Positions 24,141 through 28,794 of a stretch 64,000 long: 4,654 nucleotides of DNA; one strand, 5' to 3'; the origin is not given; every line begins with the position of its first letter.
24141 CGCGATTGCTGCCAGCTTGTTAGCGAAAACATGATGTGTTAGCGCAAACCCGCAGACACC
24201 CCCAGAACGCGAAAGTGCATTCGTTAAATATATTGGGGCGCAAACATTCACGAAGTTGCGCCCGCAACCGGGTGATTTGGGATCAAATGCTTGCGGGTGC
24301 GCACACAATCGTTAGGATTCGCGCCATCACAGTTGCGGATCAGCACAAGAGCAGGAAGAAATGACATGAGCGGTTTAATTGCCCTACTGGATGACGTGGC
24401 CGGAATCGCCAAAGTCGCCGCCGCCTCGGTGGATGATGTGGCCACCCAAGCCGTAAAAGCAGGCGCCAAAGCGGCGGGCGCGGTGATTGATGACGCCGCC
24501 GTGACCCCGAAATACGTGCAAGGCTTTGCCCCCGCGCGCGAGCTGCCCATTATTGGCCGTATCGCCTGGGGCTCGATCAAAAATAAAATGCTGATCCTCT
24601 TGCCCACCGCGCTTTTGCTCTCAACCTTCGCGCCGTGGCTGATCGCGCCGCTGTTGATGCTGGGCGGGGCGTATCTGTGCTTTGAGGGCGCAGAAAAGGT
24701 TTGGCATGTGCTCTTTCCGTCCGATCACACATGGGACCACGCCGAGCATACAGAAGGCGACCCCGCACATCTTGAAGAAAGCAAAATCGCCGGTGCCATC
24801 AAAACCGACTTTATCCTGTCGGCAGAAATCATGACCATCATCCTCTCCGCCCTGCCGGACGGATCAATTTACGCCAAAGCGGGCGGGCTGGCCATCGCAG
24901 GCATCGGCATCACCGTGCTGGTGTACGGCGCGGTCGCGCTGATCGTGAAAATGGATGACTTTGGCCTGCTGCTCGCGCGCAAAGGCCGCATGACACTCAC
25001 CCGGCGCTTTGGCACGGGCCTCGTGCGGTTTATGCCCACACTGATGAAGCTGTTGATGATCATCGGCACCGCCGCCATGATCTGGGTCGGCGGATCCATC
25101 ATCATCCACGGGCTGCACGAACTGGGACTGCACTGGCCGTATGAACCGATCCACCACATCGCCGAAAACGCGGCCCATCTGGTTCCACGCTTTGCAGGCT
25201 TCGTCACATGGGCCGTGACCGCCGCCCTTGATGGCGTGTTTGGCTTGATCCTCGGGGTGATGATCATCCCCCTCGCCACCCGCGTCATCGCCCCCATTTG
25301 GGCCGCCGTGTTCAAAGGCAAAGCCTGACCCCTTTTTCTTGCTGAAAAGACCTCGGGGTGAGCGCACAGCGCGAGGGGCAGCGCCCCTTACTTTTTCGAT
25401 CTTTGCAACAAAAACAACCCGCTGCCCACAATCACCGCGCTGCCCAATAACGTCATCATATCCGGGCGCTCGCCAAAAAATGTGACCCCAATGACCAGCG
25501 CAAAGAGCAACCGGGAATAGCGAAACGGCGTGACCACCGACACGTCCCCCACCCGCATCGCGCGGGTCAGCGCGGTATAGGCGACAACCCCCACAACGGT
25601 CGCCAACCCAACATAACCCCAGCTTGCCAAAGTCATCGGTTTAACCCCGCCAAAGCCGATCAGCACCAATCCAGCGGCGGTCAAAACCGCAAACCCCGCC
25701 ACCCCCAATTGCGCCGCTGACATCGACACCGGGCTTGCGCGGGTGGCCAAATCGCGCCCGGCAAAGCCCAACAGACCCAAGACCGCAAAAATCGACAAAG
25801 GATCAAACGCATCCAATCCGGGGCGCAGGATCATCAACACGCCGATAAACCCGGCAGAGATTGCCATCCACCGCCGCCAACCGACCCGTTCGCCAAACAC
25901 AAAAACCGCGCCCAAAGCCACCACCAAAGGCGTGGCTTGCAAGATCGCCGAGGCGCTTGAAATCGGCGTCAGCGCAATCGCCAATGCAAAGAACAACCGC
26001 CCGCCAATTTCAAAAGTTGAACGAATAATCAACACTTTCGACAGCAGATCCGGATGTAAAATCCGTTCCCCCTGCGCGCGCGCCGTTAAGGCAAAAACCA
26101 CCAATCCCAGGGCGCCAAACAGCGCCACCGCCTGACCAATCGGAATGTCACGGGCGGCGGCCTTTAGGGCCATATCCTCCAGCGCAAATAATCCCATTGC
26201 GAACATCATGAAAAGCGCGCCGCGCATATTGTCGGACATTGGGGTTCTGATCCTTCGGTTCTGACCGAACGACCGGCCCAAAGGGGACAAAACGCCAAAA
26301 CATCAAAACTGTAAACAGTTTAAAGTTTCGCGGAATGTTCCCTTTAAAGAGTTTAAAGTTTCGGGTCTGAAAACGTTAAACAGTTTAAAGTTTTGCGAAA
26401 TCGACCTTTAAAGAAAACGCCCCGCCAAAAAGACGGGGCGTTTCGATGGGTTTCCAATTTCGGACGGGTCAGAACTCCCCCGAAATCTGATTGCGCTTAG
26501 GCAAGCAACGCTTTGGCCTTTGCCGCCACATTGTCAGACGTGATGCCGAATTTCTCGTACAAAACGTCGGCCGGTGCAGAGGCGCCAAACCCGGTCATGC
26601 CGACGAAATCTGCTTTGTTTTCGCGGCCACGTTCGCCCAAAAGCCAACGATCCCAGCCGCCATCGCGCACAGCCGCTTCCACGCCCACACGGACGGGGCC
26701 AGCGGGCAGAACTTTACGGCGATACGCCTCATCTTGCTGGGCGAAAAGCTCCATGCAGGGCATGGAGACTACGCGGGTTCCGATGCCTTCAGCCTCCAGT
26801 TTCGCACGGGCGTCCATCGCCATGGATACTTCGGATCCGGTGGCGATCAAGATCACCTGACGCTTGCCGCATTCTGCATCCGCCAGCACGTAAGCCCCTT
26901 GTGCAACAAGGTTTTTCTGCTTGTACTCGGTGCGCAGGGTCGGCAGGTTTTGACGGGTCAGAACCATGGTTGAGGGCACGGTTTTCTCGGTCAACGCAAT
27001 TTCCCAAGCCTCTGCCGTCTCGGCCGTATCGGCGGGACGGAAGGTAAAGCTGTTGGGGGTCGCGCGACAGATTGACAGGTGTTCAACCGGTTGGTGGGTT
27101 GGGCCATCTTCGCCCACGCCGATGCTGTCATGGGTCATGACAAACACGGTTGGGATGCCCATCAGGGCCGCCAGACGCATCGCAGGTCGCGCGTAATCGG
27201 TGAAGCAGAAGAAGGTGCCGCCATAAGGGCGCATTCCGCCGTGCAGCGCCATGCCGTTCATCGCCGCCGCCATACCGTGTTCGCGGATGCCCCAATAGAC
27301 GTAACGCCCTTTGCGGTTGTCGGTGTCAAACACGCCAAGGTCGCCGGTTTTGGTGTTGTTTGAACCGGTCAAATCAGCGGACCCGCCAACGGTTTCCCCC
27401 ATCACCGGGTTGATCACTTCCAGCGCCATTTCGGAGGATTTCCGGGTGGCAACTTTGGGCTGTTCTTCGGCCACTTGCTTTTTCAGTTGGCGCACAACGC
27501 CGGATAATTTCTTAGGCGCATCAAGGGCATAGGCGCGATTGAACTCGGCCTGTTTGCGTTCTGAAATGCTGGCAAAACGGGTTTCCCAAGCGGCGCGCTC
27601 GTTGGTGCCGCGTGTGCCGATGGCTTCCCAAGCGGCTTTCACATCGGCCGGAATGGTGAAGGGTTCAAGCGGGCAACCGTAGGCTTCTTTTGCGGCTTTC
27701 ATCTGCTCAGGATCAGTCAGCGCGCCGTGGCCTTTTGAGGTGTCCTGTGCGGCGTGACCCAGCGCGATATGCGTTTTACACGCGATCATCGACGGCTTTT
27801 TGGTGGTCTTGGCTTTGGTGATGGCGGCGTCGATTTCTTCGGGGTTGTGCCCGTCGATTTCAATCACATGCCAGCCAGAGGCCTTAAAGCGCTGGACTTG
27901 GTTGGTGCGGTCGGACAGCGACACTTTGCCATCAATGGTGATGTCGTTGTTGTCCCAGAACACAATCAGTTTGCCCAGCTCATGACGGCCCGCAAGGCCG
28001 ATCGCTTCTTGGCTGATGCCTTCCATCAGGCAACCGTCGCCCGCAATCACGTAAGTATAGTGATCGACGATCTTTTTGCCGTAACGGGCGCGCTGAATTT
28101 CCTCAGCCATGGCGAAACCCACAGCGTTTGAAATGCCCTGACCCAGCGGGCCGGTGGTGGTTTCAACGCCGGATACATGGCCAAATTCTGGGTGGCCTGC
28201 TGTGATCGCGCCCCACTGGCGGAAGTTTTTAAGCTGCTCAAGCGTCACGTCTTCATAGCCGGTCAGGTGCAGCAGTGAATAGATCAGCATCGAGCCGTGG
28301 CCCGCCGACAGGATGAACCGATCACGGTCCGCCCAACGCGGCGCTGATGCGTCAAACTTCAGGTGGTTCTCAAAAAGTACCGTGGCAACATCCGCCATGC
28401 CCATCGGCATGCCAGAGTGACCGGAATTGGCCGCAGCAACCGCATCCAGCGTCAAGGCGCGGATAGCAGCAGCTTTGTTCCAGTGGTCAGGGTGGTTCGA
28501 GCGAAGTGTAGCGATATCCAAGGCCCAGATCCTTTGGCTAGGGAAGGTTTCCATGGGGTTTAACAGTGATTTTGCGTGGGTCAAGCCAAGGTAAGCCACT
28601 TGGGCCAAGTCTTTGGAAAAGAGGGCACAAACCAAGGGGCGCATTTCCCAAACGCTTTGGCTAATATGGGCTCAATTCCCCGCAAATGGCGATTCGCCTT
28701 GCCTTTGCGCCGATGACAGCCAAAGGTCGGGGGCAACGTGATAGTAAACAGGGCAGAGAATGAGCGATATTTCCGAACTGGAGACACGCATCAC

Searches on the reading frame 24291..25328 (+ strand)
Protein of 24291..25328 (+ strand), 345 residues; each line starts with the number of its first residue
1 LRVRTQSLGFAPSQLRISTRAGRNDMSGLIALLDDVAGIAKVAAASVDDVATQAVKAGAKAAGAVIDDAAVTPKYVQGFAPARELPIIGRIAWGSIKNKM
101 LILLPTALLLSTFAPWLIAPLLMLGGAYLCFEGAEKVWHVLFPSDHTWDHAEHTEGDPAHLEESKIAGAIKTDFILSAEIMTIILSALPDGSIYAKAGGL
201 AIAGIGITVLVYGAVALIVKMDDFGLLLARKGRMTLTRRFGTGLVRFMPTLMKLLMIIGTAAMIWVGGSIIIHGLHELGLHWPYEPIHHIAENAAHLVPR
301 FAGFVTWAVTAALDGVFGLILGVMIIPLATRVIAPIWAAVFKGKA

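Call 70: search_protein_families(library=pfam, proteins=[window:24291-25328:+], max_evalue=0.00001)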
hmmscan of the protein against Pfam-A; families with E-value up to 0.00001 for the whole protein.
window:24291-25328:+ (345 aa): 1 family
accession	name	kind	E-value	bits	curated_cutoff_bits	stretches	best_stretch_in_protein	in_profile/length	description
PF05661.17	DUF808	-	3.8e-122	407.6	28.4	1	27-326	1-300/302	Protein of unknown function (DUF808)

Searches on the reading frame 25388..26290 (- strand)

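Call 70: search_protein_families(library=pfam, proteins=[window:25388-26290:-], max_evalue=0.00001)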
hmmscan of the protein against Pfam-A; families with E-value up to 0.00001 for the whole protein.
window:25388-26290:- (300 aa): 1 family
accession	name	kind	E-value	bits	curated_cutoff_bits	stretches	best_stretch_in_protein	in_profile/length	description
PF00892.27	EamA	-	5.1e-22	79.1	28.2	2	23-155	2-134/135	EamA-like transporter family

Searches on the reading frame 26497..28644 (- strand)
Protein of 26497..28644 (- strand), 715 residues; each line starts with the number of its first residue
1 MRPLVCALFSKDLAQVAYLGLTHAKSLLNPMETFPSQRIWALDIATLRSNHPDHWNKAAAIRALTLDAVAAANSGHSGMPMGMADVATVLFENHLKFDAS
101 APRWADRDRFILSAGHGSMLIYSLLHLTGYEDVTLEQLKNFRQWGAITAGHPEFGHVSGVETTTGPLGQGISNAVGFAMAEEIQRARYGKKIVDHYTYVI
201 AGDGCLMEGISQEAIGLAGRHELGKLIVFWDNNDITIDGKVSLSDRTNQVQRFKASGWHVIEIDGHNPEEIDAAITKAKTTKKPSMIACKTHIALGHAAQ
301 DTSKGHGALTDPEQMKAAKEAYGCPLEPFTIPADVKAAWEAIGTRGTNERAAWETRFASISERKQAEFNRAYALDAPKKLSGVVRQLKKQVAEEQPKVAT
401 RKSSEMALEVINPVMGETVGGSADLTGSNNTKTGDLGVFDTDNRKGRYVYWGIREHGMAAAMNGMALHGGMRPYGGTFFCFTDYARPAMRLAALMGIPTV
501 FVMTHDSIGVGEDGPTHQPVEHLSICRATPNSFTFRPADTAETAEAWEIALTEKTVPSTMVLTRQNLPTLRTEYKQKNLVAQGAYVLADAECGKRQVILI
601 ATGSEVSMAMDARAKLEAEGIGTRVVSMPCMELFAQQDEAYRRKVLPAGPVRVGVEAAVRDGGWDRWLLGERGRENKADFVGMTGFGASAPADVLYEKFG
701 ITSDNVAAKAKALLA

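Call 67: find_encoding_contigs(protein=window:26497-28644:-, flank=10000, max_places=1)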
Protein window:26497-28644:- (715 aa): no gene with exactly this product is on record in the collection.

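Call 70: search_protein_families(library=pfam, proteins=[window:26497-28644:-], max_evalue=0.00001)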
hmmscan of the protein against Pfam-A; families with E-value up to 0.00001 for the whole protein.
window:26497-28644:- (715 aa): 6 families
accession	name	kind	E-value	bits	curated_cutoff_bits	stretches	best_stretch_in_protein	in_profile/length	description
PF00456.26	Transketolase_N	-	1.1e-121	406.3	22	1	58-365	6-319/334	Transketolase, thiamine diphosphate binding domain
PF02779.29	Transket_pyr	-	2.5e-52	177.5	27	1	397-568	2-173/174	Transketolase, pyrimidine binding domain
PF22613.1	Transketolase_C_1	-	3.3e-38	130.8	27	1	583-702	1-113/113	Transketolase-like TK C-terminal domain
PF02780.25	Transketolase_C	-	1e-12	48.5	25.9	1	591-706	6-124/124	Transketolase, C-terminal domain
PF13292.11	DXP_synthase_N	-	2e-08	34.3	21.2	1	58-241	22-179/274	1-deoxy-D-xylulose-5-phosphate synthase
PF00676.26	E1_dh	-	7.1e-08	32.2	22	1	160-304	96-237/300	Dehydrogenase E1 component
